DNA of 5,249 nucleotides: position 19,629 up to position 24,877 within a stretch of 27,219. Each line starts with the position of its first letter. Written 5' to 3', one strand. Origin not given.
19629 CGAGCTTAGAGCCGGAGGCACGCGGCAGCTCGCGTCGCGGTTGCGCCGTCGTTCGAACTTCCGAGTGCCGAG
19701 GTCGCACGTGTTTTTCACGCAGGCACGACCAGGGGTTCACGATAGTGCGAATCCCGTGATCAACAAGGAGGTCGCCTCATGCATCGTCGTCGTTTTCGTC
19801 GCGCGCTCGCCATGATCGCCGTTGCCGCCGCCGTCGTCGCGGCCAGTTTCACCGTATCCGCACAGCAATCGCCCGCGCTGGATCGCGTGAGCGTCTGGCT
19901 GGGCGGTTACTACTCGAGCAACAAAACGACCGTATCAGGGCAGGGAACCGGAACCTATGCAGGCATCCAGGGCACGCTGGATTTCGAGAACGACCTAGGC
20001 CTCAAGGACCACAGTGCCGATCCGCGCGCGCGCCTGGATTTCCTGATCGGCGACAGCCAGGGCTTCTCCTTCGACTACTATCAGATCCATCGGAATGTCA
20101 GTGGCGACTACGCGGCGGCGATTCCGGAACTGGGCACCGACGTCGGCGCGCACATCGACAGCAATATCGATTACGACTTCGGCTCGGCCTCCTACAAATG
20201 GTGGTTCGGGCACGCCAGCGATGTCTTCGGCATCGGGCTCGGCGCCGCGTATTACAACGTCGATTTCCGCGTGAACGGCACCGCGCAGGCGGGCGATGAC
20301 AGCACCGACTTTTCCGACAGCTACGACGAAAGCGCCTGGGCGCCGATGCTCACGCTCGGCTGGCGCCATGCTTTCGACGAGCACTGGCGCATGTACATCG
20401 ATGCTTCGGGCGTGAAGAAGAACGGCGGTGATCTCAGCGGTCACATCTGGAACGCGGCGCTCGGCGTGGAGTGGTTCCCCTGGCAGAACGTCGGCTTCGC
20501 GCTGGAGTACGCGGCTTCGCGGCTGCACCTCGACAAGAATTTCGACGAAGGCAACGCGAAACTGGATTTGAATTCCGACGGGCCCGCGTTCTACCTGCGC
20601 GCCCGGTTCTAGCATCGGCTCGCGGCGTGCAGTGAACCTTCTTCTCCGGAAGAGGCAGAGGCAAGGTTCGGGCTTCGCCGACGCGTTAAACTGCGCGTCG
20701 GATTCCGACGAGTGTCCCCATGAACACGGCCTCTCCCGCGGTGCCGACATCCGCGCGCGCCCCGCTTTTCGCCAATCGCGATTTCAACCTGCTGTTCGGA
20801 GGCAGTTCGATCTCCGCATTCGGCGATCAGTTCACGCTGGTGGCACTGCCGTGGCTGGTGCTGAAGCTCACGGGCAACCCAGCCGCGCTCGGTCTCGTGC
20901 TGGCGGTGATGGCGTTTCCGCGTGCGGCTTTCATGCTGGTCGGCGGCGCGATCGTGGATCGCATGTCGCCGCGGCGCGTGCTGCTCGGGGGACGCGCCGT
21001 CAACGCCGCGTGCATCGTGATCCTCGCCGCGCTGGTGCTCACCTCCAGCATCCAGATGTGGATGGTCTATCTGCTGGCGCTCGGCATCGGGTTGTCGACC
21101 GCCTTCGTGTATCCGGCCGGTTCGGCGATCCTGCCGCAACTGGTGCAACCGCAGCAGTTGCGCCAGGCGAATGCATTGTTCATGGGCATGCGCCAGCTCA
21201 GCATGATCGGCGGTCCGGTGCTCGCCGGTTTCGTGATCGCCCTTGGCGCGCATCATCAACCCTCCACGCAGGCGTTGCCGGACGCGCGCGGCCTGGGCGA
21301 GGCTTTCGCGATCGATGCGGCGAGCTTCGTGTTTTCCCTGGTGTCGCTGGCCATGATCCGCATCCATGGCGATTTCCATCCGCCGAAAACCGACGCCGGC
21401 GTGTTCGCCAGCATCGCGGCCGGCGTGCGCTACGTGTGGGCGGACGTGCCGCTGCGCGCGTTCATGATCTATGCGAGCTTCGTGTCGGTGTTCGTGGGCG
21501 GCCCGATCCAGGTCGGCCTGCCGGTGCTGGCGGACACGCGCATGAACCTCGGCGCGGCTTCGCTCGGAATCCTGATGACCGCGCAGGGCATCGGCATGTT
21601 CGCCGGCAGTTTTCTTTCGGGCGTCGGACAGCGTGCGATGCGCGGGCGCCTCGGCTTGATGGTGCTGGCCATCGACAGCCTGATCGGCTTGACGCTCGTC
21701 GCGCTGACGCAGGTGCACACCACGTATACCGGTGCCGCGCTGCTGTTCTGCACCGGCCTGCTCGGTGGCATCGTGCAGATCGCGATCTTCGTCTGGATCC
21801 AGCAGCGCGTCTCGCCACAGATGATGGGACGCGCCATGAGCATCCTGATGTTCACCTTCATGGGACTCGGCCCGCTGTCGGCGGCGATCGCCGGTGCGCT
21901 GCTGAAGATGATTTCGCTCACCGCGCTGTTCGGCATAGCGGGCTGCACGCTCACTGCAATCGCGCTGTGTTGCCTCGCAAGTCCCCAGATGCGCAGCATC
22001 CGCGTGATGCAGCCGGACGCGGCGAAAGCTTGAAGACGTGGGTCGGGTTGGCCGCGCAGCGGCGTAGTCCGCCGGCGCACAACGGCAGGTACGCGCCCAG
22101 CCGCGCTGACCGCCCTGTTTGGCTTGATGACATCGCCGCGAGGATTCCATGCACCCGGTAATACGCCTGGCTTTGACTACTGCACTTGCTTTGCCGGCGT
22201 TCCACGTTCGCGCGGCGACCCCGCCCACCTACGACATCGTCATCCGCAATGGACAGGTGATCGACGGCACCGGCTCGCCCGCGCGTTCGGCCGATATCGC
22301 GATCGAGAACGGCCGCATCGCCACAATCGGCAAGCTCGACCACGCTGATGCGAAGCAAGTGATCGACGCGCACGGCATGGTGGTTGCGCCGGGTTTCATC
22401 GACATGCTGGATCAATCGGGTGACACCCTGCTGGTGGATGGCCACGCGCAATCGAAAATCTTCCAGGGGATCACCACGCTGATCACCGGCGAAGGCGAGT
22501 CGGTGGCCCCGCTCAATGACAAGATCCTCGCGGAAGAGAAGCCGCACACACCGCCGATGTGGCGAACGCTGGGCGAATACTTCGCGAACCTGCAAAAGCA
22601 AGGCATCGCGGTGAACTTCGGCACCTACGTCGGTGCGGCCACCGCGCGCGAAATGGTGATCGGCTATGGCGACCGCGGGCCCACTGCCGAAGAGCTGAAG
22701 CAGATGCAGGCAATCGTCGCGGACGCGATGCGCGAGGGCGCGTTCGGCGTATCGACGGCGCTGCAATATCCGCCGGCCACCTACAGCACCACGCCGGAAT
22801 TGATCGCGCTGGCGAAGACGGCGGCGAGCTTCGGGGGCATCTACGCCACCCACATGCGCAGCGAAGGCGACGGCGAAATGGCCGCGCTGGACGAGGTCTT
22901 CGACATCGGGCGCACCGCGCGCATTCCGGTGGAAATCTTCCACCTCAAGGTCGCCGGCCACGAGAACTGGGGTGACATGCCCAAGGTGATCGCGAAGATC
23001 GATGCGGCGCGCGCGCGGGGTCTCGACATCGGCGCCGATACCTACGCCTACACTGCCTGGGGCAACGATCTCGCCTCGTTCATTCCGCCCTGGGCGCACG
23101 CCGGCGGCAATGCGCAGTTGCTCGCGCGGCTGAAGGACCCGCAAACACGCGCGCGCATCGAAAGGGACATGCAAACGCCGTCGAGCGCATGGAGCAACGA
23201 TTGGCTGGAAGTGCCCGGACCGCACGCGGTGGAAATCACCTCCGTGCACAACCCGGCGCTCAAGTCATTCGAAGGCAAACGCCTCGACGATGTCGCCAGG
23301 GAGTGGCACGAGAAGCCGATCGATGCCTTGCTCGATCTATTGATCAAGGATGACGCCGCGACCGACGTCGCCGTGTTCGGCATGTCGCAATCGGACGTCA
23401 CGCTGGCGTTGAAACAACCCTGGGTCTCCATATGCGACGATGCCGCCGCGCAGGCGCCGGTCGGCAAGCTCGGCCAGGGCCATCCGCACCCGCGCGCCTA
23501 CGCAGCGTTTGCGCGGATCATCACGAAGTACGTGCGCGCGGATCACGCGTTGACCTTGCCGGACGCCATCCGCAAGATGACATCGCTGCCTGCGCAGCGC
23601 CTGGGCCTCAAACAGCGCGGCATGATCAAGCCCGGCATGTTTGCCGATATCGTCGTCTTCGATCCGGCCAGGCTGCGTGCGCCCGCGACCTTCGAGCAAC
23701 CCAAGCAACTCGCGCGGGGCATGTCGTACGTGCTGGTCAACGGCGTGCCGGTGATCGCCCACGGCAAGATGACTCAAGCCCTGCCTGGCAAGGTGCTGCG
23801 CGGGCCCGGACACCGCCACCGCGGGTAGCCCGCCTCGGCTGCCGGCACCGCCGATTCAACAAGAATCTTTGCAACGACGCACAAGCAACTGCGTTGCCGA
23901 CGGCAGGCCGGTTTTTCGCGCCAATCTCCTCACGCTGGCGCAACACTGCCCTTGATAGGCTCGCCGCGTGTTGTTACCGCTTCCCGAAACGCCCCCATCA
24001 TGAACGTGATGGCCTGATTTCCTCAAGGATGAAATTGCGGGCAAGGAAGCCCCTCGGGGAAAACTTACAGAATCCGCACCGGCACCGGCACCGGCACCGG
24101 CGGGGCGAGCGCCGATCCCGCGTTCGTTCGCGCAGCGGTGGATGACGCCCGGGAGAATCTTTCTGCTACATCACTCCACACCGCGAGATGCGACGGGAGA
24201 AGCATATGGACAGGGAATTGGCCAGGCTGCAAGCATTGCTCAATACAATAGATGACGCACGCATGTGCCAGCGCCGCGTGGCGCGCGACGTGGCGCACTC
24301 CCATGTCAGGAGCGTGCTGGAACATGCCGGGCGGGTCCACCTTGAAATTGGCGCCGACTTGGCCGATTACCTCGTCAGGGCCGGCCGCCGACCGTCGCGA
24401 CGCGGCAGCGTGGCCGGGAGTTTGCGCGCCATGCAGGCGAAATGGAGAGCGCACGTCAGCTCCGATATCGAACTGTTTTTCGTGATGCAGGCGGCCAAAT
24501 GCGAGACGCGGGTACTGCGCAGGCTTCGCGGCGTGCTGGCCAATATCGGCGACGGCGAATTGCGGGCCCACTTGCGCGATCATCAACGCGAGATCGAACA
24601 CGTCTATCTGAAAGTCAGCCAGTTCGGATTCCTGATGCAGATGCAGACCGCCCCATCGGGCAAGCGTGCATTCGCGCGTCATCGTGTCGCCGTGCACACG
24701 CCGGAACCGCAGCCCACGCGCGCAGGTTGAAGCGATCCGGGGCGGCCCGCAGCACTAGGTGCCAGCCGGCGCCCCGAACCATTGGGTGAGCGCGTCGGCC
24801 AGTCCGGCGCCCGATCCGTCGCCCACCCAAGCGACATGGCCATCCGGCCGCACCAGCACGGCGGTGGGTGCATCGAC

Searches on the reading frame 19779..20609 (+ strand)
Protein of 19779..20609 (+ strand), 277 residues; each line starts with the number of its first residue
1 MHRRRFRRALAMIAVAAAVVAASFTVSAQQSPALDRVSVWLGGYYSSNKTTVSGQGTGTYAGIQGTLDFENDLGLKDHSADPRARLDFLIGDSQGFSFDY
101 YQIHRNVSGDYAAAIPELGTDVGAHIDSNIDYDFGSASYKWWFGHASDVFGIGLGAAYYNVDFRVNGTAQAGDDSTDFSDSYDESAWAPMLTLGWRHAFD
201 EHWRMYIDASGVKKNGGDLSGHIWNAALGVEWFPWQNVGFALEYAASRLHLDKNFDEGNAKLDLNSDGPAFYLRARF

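Call 47: search_protein_families(library=pfam, proteins=[window:19779-20609:+], max_evalue=0.0001)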
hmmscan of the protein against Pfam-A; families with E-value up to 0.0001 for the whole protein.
window:19779-20609:+ (277 aa): 1 family
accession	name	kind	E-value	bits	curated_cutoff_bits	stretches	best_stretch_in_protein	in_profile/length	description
PF13505.12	OMP_b-brl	-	3.1e-08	34.4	28.7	2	116-249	18-155/175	Outer membrane protein beta-barrel domain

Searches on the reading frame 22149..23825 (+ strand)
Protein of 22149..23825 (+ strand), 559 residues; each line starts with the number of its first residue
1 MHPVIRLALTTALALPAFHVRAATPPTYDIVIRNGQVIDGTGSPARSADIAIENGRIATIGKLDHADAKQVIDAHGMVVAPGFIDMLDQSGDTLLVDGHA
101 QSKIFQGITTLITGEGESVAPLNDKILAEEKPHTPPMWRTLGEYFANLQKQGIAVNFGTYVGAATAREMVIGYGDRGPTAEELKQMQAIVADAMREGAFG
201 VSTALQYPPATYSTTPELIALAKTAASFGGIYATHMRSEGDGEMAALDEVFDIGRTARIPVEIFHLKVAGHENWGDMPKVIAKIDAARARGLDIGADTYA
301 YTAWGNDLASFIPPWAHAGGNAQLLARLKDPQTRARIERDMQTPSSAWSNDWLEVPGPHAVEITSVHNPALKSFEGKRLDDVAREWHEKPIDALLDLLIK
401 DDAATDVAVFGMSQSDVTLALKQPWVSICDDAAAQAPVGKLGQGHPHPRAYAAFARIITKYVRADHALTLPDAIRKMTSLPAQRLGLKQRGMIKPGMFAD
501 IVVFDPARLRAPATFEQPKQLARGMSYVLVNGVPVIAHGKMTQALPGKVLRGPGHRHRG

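Call 47: search_protein_families(library=pfam, proteins=[window:22149-23825:+], max_evalue=0.0001)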
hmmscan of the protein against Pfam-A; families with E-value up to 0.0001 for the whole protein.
window:22149-23825:+ (559 aa): 3 families
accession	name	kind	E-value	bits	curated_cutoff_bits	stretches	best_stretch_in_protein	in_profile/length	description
PF07969.17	Amidohydro_3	-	1.4e-24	87.9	29.7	1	70-535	1-471/472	Amidohydrolase family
PF01979.26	Amidohydro_1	-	1.8e-08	34.4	25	1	459-518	273-332/345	Amidohydrolase family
PF00449.26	Urease_alpha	-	8.9e-05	23.2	23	0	27-80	65-115/121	Urease alpha-subunit, N-terminal domain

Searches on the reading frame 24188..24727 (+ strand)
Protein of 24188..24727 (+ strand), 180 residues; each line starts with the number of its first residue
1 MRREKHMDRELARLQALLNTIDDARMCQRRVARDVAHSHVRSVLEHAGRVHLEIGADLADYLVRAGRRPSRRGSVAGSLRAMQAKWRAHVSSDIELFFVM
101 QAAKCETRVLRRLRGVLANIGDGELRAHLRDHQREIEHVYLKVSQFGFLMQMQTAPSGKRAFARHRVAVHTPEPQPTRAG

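Call 47: search_protein_families(library=pfam, proteins=[window:24188-24727:+], max_evalue=0.0001)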
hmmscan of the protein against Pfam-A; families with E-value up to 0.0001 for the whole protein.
window:24188-24727:+ (180 aa): 1 family
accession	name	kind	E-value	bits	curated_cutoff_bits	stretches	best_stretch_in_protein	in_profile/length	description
PF09537.16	DUF2383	-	4.8e-11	43.2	30.8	1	12-117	4-109/111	Domain of unknown function (DUF2383)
